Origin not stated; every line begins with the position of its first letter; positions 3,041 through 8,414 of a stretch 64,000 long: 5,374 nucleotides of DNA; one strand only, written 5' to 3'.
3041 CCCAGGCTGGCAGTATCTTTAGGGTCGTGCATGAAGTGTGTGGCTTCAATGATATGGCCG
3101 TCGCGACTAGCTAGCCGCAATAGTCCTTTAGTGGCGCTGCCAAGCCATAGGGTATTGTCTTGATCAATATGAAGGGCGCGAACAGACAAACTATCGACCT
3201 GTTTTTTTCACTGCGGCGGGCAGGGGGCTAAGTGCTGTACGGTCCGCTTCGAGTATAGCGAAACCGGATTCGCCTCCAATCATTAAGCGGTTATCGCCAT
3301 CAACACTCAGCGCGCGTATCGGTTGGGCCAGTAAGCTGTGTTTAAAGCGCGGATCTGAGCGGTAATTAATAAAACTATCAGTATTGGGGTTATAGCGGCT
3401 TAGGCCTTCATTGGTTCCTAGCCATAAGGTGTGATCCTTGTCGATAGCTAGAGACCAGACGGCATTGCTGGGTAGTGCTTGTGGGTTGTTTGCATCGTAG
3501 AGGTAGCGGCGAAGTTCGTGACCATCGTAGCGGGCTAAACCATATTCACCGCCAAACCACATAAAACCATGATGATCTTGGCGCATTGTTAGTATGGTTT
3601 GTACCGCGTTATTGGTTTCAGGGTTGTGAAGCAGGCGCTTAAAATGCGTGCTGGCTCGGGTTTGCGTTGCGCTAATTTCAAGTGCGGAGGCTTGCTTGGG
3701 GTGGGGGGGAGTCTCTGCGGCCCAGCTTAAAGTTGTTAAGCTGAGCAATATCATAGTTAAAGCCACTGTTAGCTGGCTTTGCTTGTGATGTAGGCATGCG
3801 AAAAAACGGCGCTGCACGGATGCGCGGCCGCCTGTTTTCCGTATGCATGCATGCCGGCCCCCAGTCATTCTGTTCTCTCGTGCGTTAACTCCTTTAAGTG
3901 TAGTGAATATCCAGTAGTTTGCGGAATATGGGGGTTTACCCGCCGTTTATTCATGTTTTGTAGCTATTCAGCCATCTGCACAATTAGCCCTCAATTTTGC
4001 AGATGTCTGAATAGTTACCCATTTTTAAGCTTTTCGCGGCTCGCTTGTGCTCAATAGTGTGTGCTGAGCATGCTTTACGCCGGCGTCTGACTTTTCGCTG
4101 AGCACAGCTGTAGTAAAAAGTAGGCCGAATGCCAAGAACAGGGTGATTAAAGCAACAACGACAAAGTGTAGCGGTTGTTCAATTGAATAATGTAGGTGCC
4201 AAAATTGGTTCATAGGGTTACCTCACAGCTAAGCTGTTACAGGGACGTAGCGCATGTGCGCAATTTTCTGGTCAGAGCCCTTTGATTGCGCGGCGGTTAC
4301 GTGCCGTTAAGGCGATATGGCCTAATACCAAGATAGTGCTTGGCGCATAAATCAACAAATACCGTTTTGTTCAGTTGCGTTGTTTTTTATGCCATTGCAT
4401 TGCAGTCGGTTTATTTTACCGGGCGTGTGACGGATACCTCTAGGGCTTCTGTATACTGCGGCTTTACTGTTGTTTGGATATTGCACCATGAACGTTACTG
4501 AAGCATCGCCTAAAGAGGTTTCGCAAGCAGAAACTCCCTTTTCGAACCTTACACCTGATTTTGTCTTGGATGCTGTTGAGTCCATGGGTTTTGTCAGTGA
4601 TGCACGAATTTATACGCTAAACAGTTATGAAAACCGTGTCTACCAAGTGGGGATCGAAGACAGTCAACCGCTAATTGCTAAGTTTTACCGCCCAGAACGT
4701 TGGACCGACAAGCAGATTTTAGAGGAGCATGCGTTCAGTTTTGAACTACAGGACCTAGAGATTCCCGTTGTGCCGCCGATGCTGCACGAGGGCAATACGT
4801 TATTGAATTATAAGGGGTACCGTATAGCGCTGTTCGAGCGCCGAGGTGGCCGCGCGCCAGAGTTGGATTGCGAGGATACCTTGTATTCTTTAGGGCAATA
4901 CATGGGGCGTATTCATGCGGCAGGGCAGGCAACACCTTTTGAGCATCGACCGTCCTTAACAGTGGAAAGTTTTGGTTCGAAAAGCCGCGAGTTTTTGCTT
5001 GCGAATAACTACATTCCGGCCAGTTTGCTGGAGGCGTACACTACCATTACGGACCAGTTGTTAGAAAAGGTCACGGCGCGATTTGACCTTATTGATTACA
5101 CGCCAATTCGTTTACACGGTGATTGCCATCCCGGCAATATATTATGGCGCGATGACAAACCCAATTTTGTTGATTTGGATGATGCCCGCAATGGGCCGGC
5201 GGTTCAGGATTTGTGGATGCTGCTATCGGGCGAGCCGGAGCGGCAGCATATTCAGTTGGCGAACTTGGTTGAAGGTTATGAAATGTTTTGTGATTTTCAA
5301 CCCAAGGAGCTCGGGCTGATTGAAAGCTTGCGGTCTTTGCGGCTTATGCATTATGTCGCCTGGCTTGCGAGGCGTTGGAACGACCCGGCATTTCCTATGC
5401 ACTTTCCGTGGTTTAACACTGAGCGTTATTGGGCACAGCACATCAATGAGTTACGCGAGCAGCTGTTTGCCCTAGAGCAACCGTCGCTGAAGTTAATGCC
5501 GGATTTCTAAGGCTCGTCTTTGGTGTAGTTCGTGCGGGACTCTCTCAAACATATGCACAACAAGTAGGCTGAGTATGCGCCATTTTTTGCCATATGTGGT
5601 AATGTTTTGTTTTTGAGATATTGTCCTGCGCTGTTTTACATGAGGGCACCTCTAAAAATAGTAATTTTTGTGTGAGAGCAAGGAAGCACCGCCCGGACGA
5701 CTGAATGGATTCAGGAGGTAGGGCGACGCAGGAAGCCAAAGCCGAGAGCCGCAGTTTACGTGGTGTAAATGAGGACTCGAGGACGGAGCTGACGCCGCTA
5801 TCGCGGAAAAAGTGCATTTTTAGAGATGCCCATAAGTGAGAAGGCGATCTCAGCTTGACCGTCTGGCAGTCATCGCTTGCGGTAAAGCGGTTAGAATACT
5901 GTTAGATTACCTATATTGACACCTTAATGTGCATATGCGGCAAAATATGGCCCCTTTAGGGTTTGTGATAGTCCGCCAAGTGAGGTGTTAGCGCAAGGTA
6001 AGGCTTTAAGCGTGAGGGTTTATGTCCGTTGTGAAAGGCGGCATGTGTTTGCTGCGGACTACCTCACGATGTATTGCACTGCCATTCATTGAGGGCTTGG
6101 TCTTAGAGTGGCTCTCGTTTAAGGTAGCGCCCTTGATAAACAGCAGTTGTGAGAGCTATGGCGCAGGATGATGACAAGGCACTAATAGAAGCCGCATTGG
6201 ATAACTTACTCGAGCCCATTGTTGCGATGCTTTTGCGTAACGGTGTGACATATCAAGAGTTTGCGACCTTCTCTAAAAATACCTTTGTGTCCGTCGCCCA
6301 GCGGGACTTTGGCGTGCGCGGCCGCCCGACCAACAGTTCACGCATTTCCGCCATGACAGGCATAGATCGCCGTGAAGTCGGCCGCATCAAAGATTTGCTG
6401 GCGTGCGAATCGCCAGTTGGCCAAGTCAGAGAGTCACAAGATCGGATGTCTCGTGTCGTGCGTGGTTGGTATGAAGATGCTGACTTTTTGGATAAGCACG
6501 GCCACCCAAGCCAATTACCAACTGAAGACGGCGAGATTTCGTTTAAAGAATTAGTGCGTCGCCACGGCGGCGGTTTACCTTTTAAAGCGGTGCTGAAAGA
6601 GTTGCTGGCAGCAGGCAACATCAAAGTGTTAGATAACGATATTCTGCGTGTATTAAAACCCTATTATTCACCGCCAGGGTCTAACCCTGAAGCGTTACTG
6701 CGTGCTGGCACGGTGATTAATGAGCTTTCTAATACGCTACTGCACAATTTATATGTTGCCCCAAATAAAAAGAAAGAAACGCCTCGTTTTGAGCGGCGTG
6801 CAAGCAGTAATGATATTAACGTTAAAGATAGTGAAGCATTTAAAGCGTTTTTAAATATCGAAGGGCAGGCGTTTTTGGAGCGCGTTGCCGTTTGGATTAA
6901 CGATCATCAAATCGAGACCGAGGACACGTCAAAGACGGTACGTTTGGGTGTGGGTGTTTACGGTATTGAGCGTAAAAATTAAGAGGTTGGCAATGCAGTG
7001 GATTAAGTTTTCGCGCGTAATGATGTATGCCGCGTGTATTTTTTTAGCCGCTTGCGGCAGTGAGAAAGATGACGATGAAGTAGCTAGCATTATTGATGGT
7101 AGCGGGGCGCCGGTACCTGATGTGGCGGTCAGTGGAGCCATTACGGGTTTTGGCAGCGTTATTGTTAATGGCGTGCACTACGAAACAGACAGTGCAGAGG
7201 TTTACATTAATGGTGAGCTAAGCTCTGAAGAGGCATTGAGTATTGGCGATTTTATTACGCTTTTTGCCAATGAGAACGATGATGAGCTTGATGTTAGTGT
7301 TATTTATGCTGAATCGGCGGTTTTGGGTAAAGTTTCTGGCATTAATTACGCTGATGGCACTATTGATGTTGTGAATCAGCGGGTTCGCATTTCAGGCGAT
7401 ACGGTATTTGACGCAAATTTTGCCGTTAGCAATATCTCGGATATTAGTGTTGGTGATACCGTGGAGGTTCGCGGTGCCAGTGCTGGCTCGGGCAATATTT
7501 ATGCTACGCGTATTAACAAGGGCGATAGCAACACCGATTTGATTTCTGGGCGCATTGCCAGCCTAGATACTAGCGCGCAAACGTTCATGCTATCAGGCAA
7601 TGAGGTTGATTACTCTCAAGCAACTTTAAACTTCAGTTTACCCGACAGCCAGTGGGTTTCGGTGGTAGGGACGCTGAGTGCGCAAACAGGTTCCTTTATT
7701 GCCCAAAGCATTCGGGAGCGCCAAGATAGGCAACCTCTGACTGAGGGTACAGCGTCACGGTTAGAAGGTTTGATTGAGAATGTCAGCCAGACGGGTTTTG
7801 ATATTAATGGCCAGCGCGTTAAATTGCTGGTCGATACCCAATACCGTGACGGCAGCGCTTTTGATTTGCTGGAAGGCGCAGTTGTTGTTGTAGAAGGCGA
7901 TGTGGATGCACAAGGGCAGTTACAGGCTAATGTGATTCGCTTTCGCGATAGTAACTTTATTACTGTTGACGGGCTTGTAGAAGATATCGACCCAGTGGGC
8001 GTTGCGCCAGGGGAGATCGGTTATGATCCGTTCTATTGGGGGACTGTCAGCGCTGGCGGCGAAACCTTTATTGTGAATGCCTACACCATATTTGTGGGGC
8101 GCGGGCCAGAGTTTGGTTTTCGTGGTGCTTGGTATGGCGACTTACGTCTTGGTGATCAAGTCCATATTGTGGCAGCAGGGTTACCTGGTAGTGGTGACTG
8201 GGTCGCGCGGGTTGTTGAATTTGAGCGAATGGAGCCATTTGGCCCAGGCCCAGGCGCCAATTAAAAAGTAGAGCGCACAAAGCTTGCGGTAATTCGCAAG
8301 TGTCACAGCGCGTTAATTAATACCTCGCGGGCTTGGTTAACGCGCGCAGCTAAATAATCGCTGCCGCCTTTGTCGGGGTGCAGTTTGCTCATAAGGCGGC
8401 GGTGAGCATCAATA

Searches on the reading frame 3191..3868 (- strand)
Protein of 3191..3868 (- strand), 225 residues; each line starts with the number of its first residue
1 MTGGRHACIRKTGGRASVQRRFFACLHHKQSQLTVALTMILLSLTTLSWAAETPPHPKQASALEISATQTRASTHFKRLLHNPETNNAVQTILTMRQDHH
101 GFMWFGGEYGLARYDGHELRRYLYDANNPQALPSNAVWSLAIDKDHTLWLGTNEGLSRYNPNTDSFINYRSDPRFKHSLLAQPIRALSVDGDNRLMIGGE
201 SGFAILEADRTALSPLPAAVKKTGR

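Call 68: search_protein_families(library=pfam, proteins=[window:3191-3868:-], max_evalue=0.00001)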
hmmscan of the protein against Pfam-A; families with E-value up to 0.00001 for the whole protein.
window:3191-3868:- (225 aa): 1 family
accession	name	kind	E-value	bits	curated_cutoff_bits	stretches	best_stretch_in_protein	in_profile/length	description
PF07494.17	Reg_prop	-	5.5e-13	47.9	20.4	0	132-153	2-23/24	Two component regulator propeller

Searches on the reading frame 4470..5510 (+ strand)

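Call 68: search_protein_families(library=pfam, proteins=[window:4470-5510:+], max_evalue=0.00001)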
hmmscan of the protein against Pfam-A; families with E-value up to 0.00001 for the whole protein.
window:4470-5510:+ (346 aa): 1 family
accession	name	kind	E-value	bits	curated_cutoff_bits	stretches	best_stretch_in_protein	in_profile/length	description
PF01636.29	APH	-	2.4e-34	119.6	23.2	1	53-273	9-231/239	Phosphotransferase enzyme family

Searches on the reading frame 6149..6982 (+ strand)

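Call 68: search_protein_families(library=pfam, proteins=[window:6149-6982:+], max_evalue=0.00001)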
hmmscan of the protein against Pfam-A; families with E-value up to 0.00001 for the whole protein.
window:6149-6982:+ (277 aa): 1 family
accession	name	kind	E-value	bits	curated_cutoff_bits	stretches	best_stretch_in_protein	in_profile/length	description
PF20112.4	DUF6502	-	1.4e-39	136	27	1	13-275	4-263/268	Family of unknown function (DUF6502)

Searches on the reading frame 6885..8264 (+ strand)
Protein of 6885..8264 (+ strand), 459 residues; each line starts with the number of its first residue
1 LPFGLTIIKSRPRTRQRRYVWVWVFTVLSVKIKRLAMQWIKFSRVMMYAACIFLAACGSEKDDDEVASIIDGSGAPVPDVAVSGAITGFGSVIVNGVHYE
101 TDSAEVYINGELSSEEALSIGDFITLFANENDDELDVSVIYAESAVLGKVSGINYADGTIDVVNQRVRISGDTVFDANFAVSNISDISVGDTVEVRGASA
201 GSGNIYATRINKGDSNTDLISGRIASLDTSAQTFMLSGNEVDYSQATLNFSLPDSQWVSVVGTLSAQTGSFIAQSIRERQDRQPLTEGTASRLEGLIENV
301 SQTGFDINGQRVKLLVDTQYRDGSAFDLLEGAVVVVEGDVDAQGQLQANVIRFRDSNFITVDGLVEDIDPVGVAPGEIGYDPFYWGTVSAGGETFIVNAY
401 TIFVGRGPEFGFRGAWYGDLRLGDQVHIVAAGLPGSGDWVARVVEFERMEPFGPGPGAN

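Call 68: search_protein_families(library=pfam, proteins=[window:6885-8264:+], max_evalue=0.00001)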
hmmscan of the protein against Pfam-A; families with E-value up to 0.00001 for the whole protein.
window:6885-8264:+ (459 aa): 1 family
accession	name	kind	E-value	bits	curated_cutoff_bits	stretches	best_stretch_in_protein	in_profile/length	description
PF18914.6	DUF5666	-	3.5e-31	107.7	27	2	294-351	1-59/60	Domain of unknown function (DUF5666)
